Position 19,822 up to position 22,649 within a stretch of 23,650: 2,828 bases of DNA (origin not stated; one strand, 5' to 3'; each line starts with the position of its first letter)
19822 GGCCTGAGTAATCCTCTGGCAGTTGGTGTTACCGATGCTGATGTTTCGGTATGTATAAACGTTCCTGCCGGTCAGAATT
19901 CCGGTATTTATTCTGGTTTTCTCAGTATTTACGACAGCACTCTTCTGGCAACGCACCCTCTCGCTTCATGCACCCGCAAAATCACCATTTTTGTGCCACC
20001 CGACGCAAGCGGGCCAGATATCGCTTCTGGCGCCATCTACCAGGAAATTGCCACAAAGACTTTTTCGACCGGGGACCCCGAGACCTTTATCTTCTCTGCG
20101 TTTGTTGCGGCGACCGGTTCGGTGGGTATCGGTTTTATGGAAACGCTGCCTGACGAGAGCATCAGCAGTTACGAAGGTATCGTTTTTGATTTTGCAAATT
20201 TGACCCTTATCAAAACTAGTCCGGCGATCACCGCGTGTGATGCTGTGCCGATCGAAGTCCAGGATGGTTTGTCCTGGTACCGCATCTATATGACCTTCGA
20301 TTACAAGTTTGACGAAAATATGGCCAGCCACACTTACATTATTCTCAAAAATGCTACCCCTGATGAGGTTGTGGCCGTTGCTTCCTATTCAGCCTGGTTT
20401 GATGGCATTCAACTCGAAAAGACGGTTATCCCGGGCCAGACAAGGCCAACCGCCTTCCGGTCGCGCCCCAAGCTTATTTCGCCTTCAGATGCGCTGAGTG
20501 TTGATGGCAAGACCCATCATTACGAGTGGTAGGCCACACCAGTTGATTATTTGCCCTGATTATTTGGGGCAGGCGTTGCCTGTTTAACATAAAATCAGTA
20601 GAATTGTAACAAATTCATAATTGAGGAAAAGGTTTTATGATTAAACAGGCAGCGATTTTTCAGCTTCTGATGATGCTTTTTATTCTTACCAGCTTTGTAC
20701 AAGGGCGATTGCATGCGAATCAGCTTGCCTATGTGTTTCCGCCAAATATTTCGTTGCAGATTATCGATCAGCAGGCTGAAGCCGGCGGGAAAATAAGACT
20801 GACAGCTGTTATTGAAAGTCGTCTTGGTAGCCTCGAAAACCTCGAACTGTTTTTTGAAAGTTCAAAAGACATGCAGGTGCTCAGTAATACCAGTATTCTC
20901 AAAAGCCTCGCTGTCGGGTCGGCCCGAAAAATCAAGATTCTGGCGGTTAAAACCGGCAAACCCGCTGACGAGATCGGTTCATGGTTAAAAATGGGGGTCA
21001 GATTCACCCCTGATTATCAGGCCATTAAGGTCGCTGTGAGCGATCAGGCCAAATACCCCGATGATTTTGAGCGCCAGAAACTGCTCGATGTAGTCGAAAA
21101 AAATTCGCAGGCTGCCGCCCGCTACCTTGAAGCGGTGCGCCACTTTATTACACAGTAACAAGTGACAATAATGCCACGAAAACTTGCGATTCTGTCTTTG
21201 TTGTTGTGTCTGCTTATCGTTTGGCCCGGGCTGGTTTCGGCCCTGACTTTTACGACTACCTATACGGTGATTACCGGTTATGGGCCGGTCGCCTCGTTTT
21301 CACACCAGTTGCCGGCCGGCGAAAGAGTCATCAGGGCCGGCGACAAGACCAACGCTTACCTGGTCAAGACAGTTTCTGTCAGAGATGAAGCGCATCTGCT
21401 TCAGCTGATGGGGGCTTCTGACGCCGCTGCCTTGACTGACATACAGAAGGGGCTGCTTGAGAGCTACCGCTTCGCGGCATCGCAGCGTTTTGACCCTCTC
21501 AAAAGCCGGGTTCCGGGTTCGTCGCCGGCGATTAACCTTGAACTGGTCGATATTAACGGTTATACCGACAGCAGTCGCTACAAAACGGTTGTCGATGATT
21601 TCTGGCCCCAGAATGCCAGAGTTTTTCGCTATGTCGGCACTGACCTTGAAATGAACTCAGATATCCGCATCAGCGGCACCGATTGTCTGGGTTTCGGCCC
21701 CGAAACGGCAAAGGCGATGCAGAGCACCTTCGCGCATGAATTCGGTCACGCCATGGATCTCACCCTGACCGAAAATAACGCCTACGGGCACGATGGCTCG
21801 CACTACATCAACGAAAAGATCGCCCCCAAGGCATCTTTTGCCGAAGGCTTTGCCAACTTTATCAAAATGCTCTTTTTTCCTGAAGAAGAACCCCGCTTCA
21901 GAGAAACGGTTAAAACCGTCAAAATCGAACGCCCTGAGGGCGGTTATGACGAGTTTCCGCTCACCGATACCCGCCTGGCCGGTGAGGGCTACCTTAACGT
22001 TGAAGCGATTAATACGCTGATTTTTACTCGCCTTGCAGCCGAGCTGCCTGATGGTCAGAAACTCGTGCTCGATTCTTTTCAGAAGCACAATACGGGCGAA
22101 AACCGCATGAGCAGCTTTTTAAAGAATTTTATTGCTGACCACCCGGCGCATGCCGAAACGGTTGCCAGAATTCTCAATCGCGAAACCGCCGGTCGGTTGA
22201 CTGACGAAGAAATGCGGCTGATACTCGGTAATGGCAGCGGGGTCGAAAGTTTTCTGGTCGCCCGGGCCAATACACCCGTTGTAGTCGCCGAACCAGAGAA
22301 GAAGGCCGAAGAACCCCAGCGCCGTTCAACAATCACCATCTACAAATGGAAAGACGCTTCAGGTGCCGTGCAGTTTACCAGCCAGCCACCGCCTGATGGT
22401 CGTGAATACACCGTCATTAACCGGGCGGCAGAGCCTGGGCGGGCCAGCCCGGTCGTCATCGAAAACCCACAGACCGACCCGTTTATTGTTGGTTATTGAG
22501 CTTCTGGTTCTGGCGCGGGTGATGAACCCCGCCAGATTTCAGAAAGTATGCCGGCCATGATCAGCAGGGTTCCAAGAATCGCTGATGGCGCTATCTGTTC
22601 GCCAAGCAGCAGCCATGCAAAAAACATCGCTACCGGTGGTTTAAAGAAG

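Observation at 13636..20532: Giant (~2300 aa) cysteine-free secreted protein made of an FN3-like domain plus a long tandem array of DUF1573/ASH-like beta-sandwich modules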

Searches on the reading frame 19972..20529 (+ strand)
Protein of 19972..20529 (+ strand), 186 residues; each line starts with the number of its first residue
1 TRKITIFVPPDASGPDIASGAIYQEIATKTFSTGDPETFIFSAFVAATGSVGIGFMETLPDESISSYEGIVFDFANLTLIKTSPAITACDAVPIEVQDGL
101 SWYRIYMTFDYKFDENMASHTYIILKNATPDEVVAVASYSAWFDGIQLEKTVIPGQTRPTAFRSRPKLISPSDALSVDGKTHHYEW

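Call 32: search_solved_structures(query=A4, max_evalue=10)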
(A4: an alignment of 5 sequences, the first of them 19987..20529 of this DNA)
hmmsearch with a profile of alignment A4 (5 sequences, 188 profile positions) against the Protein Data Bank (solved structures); distinct sequences matched with E-value up to 10: 2.
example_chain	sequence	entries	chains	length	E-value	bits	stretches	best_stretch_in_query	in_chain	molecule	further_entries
9b45_G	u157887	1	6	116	1.5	11.8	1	59-131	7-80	gp35 Sheath initiator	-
8env_H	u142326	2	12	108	1.6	11.7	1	60-131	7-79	Sheath initiator gp34 | Baseplate component gp34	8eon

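Call 33: search_protein_families(library=pfam, alignment_id=A4, max_evalue=10)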
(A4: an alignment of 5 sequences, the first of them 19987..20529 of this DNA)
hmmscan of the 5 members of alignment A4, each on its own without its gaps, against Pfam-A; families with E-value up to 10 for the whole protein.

A. member 1, window:19987-20529:+ (181 aa): 0 families

B. families by the number of members that match (of 5 scanned): 3 families
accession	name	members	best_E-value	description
PF06439.18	3keto-disac_hyd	1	0.051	3-keto-disaccharide hydrolase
PF18027.6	Pepdidase_M14_N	1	0.065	Cytosolic carboxypeptidase N-terminal domain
PF23833.1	DUF7203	1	0.23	Family of unknown function (DUF7203)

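Call 39: search_protein_representatives(alignment_id=A4)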
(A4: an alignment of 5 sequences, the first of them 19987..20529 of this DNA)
Query: 5 sequences, 188 profile positions. Proteins with E-value up to 0.001 (for the whole library): 79; up to 1e-10: 74; up to 1e-30: 54. The best 79 are listed.
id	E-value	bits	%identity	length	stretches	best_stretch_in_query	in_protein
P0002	9.3e-75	266.9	-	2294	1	1-188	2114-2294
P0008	1.4e-67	243.5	-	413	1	1-188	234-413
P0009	8.5e-64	231.1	-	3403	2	6-188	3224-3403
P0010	4.1e-60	219.1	-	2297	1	1-188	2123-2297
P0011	4.0e-58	212.6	-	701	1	2-188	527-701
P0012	6.0e-58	212.0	-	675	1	3-188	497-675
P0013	2.4e-51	190.5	-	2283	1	7-188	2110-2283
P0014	8.0e-51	188.8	-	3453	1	10-188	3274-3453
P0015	1.4e-49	184.8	-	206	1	9-188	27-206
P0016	5.7e-49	182.8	-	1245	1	3-188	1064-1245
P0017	3.0e-47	177.1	-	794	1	7-188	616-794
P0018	4.5e-46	173.3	-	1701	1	8-188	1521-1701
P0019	1.4e-45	171.7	-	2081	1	4-188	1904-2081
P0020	2.2e-44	167.8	-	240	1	5-188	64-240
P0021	5.2e-44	166.6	-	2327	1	6-188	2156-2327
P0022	1.3e-42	162.0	-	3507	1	7-188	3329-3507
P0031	6.0e-41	156.6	-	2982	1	10-188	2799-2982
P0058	3.0e-33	131.5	-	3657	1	14-187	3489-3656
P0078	3.4e-14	69.4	-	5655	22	112-175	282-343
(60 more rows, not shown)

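Call 42: list_cluster_members(proteins=[P0009, P0010, P0013, P0014, P0019, P0021, P0022, P0031, P0058, P0078])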
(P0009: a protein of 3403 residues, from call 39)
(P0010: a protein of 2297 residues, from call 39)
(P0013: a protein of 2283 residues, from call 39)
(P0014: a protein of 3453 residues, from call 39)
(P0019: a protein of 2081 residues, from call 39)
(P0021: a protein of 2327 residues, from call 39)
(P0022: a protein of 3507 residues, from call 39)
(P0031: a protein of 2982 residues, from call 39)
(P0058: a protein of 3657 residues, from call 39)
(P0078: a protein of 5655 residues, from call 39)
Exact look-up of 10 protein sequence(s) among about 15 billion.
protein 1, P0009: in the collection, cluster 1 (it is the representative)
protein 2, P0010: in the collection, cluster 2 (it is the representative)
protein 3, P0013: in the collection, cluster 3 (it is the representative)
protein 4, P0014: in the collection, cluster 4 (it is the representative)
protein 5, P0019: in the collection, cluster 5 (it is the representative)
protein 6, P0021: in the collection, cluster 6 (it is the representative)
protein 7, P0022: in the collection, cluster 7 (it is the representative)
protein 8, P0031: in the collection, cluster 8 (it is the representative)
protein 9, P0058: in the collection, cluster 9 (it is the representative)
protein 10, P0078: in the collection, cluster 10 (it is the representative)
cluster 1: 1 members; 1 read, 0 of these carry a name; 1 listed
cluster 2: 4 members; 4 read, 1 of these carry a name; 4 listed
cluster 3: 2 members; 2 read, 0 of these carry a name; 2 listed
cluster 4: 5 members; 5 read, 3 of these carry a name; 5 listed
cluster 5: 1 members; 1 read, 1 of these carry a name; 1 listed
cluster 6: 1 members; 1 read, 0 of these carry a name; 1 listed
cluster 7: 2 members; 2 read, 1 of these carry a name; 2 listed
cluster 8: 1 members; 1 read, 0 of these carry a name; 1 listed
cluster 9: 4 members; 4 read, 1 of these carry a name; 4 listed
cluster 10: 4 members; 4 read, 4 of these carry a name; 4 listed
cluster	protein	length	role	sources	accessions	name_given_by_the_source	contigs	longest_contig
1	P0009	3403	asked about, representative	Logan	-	-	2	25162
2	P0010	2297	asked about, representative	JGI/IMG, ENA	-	-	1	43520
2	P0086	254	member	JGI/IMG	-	hypothetical protein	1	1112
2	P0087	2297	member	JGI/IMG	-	-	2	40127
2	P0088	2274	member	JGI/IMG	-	-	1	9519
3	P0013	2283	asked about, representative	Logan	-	-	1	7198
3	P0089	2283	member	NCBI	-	-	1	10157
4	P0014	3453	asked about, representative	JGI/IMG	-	-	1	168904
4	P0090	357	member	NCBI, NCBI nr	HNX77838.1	MAG TPA: hypothetical protein PKM56_19335, partial [Candidatus Rifleibacterium sp.] | hypothetical protein [Candidatus Rifleibacterium sp.]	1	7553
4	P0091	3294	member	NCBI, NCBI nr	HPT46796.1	MAG TPA: hypothetical protein PLM07_12970 [Candidatus Rifleibacterium sp.] | hypothetical protein [Candidatus Rifleibacterium sp.]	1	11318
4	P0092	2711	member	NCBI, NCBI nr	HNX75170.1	MAG TPA: hypothetical protein PKM56_05675 [Candidatus Rifleibacterium sp.] | hypothetical protein [Candidatus Rifleibacterium sp.]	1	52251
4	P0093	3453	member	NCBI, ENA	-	-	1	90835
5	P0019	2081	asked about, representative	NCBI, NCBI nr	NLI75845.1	MAG: hypothetical protein GX442_05310 [Candidatus Riflebacteria bacterium] | hypothetical protein [Candidatus Riflebacteria bacterium]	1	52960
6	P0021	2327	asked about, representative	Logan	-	-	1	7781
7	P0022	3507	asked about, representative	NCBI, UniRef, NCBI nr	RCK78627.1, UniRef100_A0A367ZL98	MAG: fibronectin type III domain protein [Candidatus Ozemobacter sibiricus] | Fibronectin type III domain protein n=1 Tax=Candidatus Ozemobacter sibiricus ...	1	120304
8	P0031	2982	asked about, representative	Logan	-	-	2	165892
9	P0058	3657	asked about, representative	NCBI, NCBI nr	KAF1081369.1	MAG: hypothetical protein GQF41_2175 [Candidatus Rifleibacterium amylolyticum]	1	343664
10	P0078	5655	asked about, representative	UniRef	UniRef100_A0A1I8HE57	Microtubule-associated protein futsch n=1 Tax=Macrostomum lignano TaxID=282301 ...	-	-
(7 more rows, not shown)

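Call 45: find_encoding_contigs(protein=P0022, flank=10000, max_places=2)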
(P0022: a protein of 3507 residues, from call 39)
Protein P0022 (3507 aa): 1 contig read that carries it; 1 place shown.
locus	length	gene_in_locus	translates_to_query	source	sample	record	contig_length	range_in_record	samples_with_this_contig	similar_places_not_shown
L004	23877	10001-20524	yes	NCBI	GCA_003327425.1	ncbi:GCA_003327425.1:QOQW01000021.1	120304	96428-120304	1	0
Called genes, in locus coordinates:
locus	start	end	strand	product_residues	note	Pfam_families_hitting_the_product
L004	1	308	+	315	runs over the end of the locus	PF00892:EamA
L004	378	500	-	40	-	-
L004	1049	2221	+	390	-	PF01979:Amidohydro_1, PF07969:Amidohydro_3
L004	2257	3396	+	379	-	PF01979:Amidohydro_1, PF07969:Amidohydro_3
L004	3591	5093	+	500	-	PF08238:Sel1 (faint)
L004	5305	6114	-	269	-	PF06508:QueC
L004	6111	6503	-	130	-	PF01242:PTPS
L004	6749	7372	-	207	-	PF00702:Hydrolase, PF13419:HAD_2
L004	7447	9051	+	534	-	PF05761:5_nucleotid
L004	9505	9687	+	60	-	-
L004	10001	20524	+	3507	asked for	-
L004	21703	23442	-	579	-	-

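Call 46: find_encoding_contigs(protein=P0058, flank=10000, max_places=2)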
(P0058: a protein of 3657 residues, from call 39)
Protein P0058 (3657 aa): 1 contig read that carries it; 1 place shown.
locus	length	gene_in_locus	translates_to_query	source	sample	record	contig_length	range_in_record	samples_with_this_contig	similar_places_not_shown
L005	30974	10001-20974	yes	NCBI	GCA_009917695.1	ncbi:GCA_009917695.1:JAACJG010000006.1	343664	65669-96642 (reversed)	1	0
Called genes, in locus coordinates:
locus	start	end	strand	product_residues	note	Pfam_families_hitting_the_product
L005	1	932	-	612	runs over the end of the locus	PF13091:PLDc_2, PF00614:PLDc (faint), PF13091:PLDc_2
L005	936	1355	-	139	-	-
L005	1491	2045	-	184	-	-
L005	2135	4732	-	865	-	PF02861:Clp_N, PF23569:NBD_SMAX1 (weak), PF00004:AAA, PF17871:AAA_lid_9, PF00004:AAA, PF07724:AAA_2, PF07728:AAA_5, PF10431:ClpB_D2-small, +13 more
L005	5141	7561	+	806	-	PF00989:PAS, PF08448:PAS_4, PF13426:PAS_9, PF00512:HisKA (faint), PF02518:HATPase_c, PF00072:Response_reg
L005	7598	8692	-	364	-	-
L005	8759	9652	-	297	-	-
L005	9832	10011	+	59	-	-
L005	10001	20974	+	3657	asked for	PF21722:Gly_rich_2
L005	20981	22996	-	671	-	PF00211:Guanylate_cyc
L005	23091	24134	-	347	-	PF00389:2-Hacid_dh, PF02826:2-Hacid_dh_C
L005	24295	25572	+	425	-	PF08442:ATP-grasp_2, PF24948:Citrate_synth_N, PF16114:Citrate_bind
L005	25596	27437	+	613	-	PF02629:CoA_binding (weak), PF00549:Ligase_CoA, PF00285:Citrate_synt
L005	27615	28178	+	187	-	-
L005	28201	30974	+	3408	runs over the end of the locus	PF00041:fn3 (faint), PF22544:HYDIN_VesB_CFA65-like_Ig (faint)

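Call 63: search_solved_structures(query=A6, max_evalue=10, show_alignments=2)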
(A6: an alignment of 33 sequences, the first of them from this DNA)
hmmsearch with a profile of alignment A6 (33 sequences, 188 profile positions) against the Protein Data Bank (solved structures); distinct sequences matched with E-value up to 10: 1.
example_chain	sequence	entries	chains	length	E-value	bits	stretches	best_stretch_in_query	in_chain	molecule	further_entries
5uzg_B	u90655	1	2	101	0.37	13.7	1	45-90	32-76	AT27789p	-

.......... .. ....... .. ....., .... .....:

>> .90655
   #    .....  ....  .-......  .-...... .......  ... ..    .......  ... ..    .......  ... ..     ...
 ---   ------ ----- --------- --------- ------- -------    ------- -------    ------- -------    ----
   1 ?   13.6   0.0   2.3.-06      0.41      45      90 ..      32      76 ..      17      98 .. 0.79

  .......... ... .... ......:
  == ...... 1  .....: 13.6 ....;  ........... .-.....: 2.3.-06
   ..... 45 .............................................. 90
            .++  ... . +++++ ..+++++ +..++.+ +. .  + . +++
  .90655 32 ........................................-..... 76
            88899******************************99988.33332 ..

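Call 70: find_related_loci(query=A6, collection=genome_contigs, flank=10000)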
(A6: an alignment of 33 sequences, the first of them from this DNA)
Query A6 (186 aa) in genome_contigs; peptide patterns used: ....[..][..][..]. (x = any residue, [..] = any of these).
116 stretches matched a pattern; 70 encode a relative of the query (tblastn E <= 1e-3); 68 distinct loci.
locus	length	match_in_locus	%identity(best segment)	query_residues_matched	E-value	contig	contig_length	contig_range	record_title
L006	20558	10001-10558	70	1-186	4e-84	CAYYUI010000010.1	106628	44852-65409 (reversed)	MAG TPA_asm: uncultured bacterium isolate SRP192927_co1_848 genome assembly, contig: NODE_146_length_106628_cov_11.55608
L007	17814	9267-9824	70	1-186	8e-80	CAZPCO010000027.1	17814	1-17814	MAG TPA_asm: uncultured bacterium isolate binchicken_co117_419 genome assembly, contig: NODE_5868_length_17814_cov_4.425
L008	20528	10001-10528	44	15-186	5e-44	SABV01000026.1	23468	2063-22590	MAG: Erysipelotrichia bacterium isolate INTA.CYC.134 contig-100_1684, whole genome shotgun sequence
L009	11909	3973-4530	40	4-186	1e-38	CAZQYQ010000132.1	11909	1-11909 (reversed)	MAG TPA_asm: uncultured bacterium isolate SRP089250_co1_29 genome assembly, contig: NODE_9656_length_11909_cov_5.100810,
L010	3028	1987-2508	39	14-186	9e-35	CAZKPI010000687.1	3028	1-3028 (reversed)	MAG TPA_asm: uncultured bacterium isolate binchicken_co135_42 genome assembly, contig: NODE_26309_length_3028_cov_3.0531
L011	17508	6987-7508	37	14-186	2e-34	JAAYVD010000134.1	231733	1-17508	MAG: Candidatus Riflebacteria bacterium isolate AS27yjCOA_28 141547_AS27, whole genome shotgun sequence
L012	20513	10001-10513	39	14-186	3e-34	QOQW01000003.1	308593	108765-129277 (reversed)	MAG: Candidatus Ozemobacter sibiricus isolate BY5 NODE_33, whole genome shotgun sequence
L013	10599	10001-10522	41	13-179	7e-34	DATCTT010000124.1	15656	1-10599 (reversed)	MAG TPA_asm: Candidatus Ozemobacteraceae bacterium isolate SMAG_U7338 k141_33296, whole genome shotgun sequence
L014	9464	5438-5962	37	15-186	3e-32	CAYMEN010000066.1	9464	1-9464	MAG TPA_asm: uncultured bacterium isolate SRP263991_co7_86 genome assembly, contig: NODE_14971_length_9464_cov_11.915932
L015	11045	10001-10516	38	14-186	3e-31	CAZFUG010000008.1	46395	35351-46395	MAG TPA_asm: uncultured bacterium isolate binchicken_co115_14 genome assembly, contig: NODE_1400_length_46395_cov_4.6587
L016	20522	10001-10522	39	12-186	5e-31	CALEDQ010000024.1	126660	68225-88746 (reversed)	MAG TPA_asm: uncultured bacterium isolate SRR3330203_bin.17_CONCOCT_v1.1_MAG genome assembly, contig: ERZ724088.118, who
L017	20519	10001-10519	38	15-186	3e-31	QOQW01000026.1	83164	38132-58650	MAG: Candidatus Ozemobacter sibiricus isolate BY5 NODE_258, whole genome shotgun sequence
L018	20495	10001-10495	38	20-186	1e-30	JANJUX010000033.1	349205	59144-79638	MAG: Candidatus Riflebacteria bacterium isolate RXS2_metabat.bin.35 RXS2_k141_208577, whole genome shotgun sequence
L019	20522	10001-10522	35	14-186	1e-30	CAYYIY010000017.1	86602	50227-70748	MAG TPA_asm: uncultured bacterium isolate binchicken_co135_188 genome assembly, contig: NODE_620_length_86602_cov_3.9287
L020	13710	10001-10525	34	15-186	2e-30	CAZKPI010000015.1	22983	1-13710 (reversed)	MAG TPA_asm: uncultured bacterium isolate binchicken_co135_42 genome assembly, contig: NODE_3860_length_22983_cov_2.7544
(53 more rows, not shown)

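Call 89: search_protein_families(library=pfam, alignment_id=A6, max_evalue=10)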
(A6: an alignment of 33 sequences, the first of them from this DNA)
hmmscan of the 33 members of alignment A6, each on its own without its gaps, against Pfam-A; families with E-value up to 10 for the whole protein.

A. member 1, seq(186 aa): 0 families

B. families by the number of members that match (of 33 scanned): 7 families
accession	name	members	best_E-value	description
PF13364.12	BetaGal_ABD2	3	0.0044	Beta-galactosidase second all-beta domain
PF07949.17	YbbR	1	0.036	YbbR-like protein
PF06439.18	3keto-disac_hyd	1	0.053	3-keto-disaccharide hydrolase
PF22118.2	MtrF-like_dom-III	1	0.059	Decaheme cytochrome c component MtrF-like domain III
PF18027.6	Pepdidase_M14_N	1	0.069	Cytosolic carboxypeptidase N-terminal domain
PF22658.2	YycE-like_N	1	0.23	YycE-like N-terminal domain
PF23833.1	DUF7203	1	0.24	Family of unknown function (DUF7203)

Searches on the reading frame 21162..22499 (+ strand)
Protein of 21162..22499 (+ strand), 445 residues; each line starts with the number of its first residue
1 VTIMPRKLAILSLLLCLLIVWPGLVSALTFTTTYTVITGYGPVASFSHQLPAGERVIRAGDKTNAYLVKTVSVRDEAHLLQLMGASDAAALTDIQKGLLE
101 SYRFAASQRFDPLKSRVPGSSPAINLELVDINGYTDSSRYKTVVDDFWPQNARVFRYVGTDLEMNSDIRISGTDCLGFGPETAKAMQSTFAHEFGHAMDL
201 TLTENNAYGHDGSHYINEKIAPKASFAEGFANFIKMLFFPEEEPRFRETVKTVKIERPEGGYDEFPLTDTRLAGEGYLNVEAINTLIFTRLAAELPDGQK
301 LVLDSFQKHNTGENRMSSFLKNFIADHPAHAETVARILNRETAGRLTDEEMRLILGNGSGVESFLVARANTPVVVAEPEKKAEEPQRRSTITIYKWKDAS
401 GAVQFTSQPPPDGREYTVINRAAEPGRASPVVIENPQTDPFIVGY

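Call 8: search_protein_families(library=pfam, proteins=[window:21162-22499:+], max_evalue=0.01)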
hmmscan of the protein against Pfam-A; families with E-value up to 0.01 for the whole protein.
window:21162-22499:+ (445 aa): 2 families
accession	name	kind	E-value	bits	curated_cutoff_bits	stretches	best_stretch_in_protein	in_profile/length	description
PF13511.11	DUF4124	-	6.2e-08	33.2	22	1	392-430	13-51/56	Domain of unknown function (DUF4124)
PF19527.4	DUF6055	-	0.0016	17.9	27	1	178-243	120-179/417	Family of unknown function (DUF6055)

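Call 87: search_protein_families(library=ncbifam, proteins=[window:21162-22499:+], max_evalue=0.01)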
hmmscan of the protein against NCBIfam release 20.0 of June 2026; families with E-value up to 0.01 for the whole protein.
window:21162-22499:+ (445 aa): 0 families

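Call 88: search_solved_structures(query=window:21162-22496:+, max_evalue=1)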
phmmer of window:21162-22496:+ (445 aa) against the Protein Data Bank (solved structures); distinct sequences matched with E-value up to 1: 3.
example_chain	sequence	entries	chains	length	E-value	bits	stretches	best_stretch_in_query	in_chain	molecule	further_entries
4cyd_A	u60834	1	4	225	0.61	12.4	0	316-342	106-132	PROBABLE TRANSCRIPTION REGULATOR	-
4byy_A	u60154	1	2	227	0.62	12.3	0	316-342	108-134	TRANSCRIPTIONAL REGULATOR, CRP/FNR FAMILY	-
3r6s_A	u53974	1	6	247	0.66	12.3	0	316-342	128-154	transcription regulator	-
